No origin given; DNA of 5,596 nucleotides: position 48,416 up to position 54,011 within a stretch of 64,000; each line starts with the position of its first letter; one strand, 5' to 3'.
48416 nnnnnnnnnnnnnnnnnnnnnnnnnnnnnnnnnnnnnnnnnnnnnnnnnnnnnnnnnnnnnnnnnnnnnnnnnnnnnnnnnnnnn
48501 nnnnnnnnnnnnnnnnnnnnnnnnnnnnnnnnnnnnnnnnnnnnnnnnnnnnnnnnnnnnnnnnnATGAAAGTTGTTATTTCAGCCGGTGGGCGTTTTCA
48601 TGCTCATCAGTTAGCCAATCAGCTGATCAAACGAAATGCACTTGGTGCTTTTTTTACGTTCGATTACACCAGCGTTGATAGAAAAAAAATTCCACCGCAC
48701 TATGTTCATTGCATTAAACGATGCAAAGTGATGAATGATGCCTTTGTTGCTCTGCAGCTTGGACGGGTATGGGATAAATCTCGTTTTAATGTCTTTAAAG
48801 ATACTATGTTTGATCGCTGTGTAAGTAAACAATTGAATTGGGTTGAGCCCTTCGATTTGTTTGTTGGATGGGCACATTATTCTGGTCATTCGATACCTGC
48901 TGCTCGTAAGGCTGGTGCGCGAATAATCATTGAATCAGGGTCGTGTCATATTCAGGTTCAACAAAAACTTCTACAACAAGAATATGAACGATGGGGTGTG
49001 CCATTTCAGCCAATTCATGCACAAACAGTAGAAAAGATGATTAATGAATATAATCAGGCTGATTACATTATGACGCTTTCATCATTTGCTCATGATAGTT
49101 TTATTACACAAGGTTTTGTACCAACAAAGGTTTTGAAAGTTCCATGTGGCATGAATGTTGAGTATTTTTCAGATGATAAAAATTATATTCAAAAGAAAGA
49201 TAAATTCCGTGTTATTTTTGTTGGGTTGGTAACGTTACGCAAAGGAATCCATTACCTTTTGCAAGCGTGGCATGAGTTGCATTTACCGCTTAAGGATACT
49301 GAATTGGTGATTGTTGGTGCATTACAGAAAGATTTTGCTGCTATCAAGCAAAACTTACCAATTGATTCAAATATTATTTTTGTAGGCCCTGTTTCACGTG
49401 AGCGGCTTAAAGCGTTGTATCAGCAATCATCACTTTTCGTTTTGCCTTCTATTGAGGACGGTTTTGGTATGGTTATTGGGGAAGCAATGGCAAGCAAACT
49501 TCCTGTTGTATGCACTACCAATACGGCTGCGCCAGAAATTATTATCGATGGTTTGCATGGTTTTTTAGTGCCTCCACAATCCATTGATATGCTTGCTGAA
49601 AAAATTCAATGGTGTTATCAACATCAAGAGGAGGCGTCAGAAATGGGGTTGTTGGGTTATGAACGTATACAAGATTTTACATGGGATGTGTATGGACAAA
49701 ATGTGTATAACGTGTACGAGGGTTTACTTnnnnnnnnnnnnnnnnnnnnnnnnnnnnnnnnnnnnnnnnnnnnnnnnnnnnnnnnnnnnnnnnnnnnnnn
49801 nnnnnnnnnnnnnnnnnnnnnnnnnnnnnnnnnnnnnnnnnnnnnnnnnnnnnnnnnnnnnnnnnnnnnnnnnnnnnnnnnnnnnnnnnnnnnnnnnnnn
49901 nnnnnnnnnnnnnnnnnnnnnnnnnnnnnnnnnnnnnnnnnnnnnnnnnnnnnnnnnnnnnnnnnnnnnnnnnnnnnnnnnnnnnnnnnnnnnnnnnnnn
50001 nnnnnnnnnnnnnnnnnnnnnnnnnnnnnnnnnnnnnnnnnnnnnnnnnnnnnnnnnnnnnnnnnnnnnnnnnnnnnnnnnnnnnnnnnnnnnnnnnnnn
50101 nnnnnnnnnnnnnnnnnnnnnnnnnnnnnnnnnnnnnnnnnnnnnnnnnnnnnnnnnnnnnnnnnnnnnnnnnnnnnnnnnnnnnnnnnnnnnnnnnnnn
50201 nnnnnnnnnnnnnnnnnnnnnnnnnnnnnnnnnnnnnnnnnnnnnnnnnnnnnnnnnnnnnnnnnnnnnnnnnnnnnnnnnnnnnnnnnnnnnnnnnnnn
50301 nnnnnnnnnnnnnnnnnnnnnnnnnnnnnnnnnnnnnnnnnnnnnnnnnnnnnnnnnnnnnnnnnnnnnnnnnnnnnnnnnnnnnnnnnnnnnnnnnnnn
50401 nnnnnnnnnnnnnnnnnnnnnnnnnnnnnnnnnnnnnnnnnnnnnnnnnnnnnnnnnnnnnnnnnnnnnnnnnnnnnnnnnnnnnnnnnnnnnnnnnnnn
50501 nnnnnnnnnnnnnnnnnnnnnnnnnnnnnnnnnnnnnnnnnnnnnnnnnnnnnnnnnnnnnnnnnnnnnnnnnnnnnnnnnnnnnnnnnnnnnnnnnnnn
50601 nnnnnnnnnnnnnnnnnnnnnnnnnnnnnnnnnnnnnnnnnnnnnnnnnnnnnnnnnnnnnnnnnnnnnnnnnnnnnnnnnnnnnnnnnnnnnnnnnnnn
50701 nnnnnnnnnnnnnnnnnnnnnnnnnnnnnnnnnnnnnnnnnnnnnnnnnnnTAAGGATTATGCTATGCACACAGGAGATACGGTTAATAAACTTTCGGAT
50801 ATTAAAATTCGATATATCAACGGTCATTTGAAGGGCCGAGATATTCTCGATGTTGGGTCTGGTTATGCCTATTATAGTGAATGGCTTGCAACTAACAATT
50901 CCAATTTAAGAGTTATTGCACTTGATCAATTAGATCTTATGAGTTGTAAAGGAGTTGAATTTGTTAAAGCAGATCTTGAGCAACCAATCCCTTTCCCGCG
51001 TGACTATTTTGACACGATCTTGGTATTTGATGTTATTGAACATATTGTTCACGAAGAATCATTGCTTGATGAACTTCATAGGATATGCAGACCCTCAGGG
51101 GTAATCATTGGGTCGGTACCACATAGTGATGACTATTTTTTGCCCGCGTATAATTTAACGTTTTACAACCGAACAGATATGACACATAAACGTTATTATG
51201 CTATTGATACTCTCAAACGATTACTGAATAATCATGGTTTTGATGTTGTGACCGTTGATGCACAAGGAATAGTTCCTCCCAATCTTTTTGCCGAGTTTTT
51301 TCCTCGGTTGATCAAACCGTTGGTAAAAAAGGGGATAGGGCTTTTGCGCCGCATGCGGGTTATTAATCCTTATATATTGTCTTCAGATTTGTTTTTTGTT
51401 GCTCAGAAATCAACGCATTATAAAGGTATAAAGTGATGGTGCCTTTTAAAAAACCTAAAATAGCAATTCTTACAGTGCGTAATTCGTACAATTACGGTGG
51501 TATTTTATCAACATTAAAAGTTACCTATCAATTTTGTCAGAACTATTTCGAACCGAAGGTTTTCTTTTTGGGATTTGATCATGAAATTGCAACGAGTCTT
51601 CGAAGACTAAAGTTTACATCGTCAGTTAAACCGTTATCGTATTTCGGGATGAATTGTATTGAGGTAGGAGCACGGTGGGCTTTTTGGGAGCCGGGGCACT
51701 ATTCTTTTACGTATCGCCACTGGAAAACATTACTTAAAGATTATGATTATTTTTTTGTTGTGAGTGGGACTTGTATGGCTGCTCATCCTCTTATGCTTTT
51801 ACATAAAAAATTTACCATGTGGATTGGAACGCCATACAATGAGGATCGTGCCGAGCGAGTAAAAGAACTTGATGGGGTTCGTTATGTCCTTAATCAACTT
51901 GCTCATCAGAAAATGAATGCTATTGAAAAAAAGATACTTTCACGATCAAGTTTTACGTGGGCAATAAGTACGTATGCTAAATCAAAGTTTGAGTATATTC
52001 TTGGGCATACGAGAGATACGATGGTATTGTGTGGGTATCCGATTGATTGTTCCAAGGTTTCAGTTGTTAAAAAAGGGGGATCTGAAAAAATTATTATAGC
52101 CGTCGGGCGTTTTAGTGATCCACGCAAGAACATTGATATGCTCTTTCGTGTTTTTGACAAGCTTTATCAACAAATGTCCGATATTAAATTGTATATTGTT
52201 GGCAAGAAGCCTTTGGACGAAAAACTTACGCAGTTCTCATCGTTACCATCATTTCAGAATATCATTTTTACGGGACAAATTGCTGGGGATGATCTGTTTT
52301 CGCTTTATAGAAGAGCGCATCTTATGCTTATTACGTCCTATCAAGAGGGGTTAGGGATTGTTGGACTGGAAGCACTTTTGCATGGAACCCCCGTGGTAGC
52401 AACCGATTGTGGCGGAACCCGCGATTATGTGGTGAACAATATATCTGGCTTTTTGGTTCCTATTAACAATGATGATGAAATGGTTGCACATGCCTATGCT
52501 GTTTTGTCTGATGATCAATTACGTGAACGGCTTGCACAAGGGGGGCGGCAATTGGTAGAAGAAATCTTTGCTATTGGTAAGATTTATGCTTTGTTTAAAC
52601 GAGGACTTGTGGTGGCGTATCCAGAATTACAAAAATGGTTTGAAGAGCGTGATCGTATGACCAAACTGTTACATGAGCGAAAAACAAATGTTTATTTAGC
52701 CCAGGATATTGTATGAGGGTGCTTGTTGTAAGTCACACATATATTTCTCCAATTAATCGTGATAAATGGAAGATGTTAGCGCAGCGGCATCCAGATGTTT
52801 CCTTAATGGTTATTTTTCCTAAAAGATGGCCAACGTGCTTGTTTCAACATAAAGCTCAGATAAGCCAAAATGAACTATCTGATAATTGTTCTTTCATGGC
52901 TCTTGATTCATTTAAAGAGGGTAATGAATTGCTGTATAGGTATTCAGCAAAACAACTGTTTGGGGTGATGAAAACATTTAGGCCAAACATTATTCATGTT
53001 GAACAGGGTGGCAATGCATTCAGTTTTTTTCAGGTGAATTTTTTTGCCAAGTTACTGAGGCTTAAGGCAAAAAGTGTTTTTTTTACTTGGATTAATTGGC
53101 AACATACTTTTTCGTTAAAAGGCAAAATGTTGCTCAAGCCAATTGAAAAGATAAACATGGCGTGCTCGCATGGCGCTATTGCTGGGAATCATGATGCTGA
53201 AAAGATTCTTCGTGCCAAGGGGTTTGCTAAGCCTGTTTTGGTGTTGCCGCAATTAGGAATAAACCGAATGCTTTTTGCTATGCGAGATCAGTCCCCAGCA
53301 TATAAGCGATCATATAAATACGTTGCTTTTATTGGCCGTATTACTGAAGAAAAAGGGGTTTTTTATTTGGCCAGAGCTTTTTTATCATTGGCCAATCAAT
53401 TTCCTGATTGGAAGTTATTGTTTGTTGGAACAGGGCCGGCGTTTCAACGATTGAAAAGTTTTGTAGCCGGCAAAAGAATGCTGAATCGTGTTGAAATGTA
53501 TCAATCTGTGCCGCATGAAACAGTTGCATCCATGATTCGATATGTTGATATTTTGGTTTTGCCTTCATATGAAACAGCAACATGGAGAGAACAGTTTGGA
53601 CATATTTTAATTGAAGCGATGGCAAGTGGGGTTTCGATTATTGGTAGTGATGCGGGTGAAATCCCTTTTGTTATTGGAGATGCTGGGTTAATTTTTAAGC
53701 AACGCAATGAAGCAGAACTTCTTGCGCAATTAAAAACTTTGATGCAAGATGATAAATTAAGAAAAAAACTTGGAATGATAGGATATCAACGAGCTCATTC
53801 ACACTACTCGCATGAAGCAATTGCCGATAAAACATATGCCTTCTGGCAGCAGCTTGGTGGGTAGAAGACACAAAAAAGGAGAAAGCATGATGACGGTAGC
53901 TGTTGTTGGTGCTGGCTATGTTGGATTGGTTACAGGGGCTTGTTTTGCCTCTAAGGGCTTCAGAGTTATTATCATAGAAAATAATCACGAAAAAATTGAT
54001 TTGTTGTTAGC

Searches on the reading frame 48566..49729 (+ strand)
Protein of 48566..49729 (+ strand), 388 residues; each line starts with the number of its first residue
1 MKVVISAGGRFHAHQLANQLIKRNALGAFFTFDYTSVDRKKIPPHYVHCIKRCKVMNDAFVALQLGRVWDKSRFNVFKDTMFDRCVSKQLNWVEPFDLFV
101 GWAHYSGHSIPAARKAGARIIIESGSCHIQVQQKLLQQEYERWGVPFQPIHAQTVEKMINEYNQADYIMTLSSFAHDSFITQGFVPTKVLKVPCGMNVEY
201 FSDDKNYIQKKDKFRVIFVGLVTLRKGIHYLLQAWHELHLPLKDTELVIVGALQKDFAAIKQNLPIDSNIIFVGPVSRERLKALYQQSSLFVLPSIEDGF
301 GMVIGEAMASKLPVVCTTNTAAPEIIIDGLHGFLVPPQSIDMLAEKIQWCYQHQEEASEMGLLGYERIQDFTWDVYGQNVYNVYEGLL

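Call 32: search_protein_families(library=pfam, proteins=[window:48566-49729:+])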
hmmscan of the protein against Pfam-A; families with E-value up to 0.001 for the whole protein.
window:48566-49729:+ (388 aa): 4 families
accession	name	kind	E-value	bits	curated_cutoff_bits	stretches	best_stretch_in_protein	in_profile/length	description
PF00534.26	Glycos_transf_1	-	5.1e-36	124.2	26.4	1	208-361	10-166/172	Glycosyl transferases group 1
PF13692.12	Glyco_trans_1_4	-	3.7e-33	115.2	27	1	214-352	2-141/142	Glycosyl transferases group 1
PF20706.3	GT4-conflict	-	9.4e-11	41.7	26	1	181-329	163-323/385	Family 4 Glycosyltransferase in conflict systems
PF13524.12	Glyco_trans_1_2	-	6.1e-05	23.4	25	1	243-372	13-134/144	Glycosyl transferase-like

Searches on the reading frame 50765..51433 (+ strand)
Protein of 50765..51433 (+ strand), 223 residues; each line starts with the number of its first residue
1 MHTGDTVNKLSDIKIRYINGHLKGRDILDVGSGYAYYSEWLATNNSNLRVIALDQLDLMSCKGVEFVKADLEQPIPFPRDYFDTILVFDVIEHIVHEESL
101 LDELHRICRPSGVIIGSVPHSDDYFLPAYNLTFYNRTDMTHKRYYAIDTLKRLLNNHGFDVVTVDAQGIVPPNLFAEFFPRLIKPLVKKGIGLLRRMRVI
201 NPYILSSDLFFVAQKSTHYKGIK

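Call 32: search_protein_families(library=pfam, proteins=[window:50765-51433:+])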
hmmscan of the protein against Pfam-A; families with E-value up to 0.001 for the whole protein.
window:50765-51433:+ (223 aa): 7 families
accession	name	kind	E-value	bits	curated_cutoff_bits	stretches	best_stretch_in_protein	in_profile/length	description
PF13489.12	Methyltransf_23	-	1.7e-16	60.9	27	1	21-163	20-163/164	Methyltransferase domain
PF08241.18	Methyltransf_11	-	6.2e-14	52.8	21.2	1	28-115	1-94/95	Methyltransferase domain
PF13649.12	Methyltransf_25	-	2.8e-10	41.2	27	1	27-112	1-97/97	Methyltransferase domain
PF13847.12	Methyltransf_31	-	5.2e-08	33.1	27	1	24-118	4-111/145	Methyltransferase domain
PF08242.18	Methyltransf_12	-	9.1e-08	33.2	30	1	28-114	1-98/98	Methyltransferase domain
PF01728.25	FtsJ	-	0.00022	21.6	24.1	0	9-76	8-80/181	FtsJ-like methyltransferase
PF07021.18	MetW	-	0.00052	20.1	21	1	23-110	13-104/193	Methionine biosynthesis protein MetW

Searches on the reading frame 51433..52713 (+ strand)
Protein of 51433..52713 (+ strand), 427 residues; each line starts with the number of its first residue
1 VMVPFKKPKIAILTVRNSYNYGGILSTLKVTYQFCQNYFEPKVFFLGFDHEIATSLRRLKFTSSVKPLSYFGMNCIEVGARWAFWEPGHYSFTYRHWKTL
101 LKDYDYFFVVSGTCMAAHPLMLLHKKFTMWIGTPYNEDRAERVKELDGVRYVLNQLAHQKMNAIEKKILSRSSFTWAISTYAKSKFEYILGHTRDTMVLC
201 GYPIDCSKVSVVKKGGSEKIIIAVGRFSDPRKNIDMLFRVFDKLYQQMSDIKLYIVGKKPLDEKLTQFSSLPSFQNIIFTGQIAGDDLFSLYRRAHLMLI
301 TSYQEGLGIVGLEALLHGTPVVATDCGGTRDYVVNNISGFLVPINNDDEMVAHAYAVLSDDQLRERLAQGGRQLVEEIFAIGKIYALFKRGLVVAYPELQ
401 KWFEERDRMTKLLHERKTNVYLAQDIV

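Call 32: search_protein_families(library=pfam, proteins=[window:51433-52713:+])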
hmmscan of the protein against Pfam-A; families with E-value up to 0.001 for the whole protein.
window:51433-52713:+ (427 aa): 4 families
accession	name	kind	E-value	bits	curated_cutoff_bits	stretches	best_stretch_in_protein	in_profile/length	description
PF00534.26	Glycos_transf_1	-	3.5e-33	115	26.4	1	214-373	11-171/172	Glycosyl transferases group 1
PF13692.12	Glyco_trans_1_4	-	4.1e-31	108.6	27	1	219-360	2-142/142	Glycosyl transferases group 1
PF20706.3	GT4-conflict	-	6.9e-13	48.8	26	1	163-338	138-325/385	Family 4 Glycosyltransferase in conflict systems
PF13524.12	Glyco_trans_1_2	-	6.1e-06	26.7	25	1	242-376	7-130/144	Glycosyl transferase-like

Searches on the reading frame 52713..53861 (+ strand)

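Call 32: search_protein_families(library=pfam, proteins=[window:52713-53861:+])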
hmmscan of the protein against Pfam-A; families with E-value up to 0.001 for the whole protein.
window:52713-53861:+ (383 aa): 3 families
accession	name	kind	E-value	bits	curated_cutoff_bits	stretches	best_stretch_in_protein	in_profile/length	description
PF00534.26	Glycos_transf_1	-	2.8e-31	108.8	26.4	1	199-359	13-171/172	Glycosyl transferases group 1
PF13692.12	Glyco_trans_1_4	-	2.8e-24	86.4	27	1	202-346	2-142/142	Glycosyl transferases group 1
PF13524.12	Glyco_trans_1_2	-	1.1e-05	25.8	25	1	225-373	7-141/144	Glycosyl transferase-like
